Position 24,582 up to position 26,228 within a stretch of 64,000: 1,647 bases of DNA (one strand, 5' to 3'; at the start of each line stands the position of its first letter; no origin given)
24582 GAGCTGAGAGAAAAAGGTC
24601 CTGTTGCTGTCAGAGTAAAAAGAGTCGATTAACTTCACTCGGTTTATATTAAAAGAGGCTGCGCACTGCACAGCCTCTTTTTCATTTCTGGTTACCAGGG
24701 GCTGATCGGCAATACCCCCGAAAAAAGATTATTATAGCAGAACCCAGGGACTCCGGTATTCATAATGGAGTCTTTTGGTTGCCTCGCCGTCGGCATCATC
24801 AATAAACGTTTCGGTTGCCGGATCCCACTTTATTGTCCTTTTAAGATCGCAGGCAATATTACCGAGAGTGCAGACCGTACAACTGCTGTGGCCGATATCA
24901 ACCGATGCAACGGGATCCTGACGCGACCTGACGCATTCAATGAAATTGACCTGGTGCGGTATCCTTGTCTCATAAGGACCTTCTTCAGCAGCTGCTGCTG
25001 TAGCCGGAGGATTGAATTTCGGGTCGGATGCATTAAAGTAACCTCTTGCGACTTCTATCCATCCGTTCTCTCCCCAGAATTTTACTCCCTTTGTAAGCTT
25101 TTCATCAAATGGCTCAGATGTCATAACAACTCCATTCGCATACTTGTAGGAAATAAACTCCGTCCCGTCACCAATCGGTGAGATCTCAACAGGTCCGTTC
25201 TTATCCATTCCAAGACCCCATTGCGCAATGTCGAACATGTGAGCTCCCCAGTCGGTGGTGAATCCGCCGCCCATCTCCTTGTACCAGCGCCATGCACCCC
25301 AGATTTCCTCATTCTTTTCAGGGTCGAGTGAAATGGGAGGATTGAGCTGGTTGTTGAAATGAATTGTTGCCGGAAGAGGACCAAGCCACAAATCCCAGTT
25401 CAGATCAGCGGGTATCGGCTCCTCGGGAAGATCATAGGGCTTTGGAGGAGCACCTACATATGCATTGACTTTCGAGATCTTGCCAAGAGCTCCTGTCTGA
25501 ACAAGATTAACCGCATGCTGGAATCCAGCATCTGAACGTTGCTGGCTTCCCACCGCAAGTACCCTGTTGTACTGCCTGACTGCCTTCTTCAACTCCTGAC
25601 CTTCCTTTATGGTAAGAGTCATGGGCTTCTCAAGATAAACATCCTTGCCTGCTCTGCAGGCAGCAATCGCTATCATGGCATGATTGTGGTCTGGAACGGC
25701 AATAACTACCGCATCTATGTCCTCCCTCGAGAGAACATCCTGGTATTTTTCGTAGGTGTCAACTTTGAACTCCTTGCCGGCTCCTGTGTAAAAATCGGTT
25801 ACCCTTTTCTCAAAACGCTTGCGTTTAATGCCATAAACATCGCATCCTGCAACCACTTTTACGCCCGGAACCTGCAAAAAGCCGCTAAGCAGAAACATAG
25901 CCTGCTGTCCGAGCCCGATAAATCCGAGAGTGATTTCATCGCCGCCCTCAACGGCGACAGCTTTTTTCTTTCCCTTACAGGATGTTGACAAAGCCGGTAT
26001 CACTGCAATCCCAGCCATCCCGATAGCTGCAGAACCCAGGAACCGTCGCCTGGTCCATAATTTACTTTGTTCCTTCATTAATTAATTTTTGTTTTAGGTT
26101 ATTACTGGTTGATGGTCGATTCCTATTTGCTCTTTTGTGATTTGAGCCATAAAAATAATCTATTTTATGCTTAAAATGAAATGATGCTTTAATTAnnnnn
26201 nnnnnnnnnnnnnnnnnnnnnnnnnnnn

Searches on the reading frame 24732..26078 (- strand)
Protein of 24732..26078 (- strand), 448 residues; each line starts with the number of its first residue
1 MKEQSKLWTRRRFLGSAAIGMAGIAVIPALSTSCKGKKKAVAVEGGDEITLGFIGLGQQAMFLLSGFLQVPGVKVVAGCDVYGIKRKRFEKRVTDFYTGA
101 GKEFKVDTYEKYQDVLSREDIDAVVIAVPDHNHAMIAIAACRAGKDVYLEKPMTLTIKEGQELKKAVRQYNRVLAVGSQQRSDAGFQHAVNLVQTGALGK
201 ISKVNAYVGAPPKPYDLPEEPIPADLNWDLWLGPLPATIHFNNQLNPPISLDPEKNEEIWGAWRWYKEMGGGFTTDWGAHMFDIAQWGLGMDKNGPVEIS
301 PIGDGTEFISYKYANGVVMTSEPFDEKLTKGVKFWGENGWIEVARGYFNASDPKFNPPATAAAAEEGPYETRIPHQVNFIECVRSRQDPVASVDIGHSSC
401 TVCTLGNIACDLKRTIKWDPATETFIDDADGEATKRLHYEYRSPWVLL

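Call 75: search_protein_families(library=pfam, proteins=[window:24732-26078:-], max_evalue=0.00001)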
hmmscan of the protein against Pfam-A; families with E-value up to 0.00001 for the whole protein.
window:24732-26078:- (448 aa): 3 families
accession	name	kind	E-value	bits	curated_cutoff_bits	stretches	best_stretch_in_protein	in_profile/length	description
PF01408.29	GFO_IDH_MocA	-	1.7e-19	71.1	24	1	51-177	3-119/120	Oxidoreductase family, NAD-binding Rossmann fold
PF19051.5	GFO_IDH_MocA_C2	-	1e-18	68.2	23.3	1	216-446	42-253/254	Oxidoreductase family, C-terminal alpha/beta domain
PF22725.1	GFO_IDH_MocA_C3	-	8.9e-08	32.6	27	0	260-290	32-62/124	GFO/IDH/MocA C-terminal domain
